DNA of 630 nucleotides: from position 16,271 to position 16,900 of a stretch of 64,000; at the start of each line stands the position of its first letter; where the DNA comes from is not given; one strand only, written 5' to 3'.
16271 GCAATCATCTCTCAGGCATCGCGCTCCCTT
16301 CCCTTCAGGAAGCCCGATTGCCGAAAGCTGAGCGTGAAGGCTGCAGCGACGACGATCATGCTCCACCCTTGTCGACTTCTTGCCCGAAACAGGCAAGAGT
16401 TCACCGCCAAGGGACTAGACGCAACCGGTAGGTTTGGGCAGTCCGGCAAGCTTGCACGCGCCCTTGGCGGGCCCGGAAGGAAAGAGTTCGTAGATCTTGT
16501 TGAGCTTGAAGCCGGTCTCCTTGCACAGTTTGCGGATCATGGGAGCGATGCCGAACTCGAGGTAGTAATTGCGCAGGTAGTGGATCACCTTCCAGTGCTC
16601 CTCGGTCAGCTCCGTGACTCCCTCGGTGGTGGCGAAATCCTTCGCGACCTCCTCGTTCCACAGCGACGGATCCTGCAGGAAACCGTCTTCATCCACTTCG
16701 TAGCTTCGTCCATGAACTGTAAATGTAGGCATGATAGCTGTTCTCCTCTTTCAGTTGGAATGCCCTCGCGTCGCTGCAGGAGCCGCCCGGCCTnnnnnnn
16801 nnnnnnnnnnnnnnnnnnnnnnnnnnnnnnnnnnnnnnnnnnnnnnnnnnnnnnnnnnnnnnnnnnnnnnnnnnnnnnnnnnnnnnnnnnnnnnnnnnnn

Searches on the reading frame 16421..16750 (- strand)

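Call 49: search_protein_families(library=pfam, proteins=[window:16421-16750:-], max_evalue=0.001)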
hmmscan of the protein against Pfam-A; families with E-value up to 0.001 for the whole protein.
window:16421-16750:- (110 aa): 1 family
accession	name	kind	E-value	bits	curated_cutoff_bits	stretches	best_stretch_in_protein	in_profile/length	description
PF04358.19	DsrC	-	1.6e-39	135.1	24.9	1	12-110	2-106/107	DsrC like protein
